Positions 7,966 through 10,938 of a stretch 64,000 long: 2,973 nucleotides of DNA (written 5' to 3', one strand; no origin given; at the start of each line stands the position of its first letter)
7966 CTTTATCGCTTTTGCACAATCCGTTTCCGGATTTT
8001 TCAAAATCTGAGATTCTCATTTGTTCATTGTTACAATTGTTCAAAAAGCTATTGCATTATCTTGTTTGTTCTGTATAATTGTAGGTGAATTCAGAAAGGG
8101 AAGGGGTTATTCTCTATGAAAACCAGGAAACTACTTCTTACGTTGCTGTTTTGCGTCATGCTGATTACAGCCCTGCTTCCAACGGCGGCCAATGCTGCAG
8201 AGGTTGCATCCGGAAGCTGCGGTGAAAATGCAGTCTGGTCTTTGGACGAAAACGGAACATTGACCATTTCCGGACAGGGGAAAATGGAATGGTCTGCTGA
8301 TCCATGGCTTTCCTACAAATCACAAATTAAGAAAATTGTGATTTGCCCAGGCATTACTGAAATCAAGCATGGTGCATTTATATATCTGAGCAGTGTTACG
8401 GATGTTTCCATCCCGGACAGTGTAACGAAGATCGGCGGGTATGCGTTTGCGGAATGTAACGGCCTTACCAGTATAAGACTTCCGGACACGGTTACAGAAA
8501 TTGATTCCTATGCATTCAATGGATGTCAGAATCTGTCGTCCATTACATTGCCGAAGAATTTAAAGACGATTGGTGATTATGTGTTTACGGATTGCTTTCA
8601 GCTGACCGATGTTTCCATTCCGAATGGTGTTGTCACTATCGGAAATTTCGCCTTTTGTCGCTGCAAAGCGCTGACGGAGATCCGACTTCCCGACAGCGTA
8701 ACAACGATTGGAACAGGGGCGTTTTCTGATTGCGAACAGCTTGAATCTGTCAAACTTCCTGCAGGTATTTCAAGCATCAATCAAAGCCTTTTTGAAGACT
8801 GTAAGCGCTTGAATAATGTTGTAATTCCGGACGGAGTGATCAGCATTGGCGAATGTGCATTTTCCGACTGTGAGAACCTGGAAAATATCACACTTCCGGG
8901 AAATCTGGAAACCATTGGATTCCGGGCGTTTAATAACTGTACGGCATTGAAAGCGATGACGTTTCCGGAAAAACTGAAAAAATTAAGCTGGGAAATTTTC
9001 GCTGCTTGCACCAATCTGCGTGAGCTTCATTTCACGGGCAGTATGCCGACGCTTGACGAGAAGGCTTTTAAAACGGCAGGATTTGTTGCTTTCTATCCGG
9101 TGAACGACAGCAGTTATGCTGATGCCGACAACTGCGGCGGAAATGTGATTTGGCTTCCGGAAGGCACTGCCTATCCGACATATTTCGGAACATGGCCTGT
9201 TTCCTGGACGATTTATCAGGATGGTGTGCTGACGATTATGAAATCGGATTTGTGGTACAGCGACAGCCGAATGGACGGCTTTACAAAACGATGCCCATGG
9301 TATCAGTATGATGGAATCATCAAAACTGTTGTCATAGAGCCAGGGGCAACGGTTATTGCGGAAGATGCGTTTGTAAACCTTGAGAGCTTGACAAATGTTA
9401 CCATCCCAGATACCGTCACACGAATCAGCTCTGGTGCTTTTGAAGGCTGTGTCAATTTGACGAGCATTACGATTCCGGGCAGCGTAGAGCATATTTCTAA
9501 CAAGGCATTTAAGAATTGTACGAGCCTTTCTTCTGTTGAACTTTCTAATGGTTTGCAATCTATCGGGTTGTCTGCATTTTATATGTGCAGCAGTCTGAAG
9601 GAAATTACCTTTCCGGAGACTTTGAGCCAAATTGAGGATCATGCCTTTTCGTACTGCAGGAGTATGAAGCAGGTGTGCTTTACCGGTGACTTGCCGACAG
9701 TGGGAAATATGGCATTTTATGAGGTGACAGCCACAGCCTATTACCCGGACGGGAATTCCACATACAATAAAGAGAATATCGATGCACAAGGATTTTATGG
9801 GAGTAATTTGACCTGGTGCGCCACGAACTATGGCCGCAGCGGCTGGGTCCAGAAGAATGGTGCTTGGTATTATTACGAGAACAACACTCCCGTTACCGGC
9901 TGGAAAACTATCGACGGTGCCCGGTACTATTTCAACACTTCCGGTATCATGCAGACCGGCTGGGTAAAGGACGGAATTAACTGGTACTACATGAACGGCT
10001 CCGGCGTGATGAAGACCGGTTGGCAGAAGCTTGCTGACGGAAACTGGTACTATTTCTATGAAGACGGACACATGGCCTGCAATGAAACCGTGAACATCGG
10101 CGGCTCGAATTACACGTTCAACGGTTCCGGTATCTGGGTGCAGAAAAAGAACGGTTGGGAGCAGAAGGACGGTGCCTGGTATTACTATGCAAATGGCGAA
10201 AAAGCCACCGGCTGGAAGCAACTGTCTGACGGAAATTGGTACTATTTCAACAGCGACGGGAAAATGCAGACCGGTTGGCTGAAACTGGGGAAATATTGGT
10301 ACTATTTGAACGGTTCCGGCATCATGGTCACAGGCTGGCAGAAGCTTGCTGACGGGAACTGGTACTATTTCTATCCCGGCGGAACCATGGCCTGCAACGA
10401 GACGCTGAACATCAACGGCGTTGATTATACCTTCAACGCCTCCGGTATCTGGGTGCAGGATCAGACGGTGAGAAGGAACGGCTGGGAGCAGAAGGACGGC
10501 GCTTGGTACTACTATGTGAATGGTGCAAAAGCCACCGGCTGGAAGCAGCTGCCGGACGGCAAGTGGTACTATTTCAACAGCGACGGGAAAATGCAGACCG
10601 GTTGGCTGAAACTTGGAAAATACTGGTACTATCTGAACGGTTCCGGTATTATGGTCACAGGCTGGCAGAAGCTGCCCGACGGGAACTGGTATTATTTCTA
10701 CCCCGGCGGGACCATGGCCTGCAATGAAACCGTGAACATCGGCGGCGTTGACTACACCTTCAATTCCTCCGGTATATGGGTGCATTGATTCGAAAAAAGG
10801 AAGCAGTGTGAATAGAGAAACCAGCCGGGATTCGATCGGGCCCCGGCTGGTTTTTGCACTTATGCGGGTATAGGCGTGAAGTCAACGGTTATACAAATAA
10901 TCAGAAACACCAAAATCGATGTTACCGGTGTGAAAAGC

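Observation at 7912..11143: AT-rich islet encoding a BspA-LRR / choline-binding-repeat surface protein, wedged between a perfect hairpin and tRNA-Ala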

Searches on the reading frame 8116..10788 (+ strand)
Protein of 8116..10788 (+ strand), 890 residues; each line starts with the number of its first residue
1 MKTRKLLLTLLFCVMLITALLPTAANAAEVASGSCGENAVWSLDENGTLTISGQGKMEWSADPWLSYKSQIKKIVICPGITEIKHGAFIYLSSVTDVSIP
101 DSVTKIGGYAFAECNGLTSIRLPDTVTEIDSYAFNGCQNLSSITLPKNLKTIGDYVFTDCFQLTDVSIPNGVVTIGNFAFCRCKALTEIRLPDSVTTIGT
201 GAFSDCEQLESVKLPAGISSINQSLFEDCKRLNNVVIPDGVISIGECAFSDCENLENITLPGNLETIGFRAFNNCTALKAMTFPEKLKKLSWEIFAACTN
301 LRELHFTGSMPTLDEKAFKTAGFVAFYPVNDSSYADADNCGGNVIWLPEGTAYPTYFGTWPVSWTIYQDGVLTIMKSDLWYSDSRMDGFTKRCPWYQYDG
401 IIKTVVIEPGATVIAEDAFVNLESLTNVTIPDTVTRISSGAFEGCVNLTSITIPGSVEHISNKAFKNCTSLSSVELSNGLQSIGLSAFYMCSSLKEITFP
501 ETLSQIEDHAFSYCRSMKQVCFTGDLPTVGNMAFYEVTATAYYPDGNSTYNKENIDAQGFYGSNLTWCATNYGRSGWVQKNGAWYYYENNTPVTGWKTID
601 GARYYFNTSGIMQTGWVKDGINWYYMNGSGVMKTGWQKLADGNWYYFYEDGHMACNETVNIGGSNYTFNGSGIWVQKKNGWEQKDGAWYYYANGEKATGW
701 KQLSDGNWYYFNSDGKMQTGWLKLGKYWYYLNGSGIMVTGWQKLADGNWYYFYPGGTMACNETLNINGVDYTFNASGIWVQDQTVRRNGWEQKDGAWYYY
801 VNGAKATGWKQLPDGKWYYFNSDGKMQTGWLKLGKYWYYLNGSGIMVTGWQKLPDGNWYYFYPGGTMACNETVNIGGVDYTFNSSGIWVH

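Call 7: search_protein_families(library=pfam, proteins=[window:8116-10788:+], max_evalue=0.01)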
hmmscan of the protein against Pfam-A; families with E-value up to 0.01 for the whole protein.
window:8116-10788:+ (890 aa): 7 families
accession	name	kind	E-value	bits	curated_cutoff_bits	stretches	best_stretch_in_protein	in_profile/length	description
PF13306.12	LRR_5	-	5.3e-107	353.3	27.7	3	81-209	1-126/127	BspA type Leucine rich repeat region (6 copies)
PF19127.6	Choline_bind_3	-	8.7e-49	163.7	27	6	593-634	1-44/47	Choline-binding repeat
PF01473.26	Choline_bind_1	-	2e-46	154.4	20.5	9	807-826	1-19/19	Putative cell wall binding repeat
PF13855.12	LRR_8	-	3.1e-17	62.5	27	0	435-478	14-58/61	Leucine rich repeat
PF11525.13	CopK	-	2.6e-05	24.2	23.8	0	638-657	10-29/70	Copper resistance protein K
PF23952.1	LRR_EndoS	-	5.9e-05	23.7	27.9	0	251-309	34-92/116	Endo-beta-N-acetylglucosaminidase EndoS LRR domain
PF19812.4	DUF6295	-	0.0045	17.6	25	0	731-767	11-46/87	Family of unknown function (DUF6295)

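Call 11: find_encoding_contigs(protein=window:8116-10788:+, flank=8000, max_places=10)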
Protein window:8116-10788:+ (890 aa): 17 contigs read that carry it; 5 places shown.
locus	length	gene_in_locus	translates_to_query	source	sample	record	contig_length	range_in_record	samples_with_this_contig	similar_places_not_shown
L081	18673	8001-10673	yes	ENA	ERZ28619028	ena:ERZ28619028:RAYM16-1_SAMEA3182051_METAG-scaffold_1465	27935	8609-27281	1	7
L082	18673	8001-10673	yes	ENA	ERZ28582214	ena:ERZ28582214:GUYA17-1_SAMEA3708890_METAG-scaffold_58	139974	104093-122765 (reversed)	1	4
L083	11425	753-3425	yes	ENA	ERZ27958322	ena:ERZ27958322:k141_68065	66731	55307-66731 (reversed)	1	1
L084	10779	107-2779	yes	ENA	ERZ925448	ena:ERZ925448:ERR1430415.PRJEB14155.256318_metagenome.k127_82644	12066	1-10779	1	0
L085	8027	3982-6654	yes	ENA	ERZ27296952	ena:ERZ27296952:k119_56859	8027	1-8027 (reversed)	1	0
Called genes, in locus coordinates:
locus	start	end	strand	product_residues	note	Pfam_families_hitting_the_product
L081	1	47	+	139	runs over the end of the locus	PF01592:NifU_N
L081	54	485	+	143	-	PF02082:Rrf2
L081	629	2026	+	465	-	PF01554:MatE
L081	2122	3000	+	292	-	PF07261:DnaB_2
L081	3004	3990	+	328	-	PF01695:IstB_IS21, PF00308:Bac_DnaA (weak)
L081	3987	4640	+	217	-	PF00702:Hydrolase, PF12710:HAD, PF13419:HAD_2, PF13242:Hydrolase_like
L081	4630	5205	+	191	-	PF12917:YfbR-like, PF13023:HD_3, PF01966:HD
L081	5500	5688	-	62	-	PF00830:Ribosomal_L28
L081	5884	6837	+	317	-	PF02603:Hpr_kinase_N, PF07475:Hpr_kinase_C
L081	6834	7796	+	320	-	PF00849:PseudoU_synth_2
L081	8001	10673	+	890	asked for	-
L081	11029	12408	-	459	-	PF03023:MurJ, PF01554:MatE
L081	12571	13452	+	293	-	PF00198:2-oxoacid_dh (weak)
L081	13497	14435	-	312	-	-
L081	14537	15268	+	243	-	PF20260:PUA_4, PF04452:Methyltrans_RNA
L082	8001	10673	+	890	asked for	-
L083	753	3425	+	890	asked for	-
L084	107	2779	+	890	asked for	-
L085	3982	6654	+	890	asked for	-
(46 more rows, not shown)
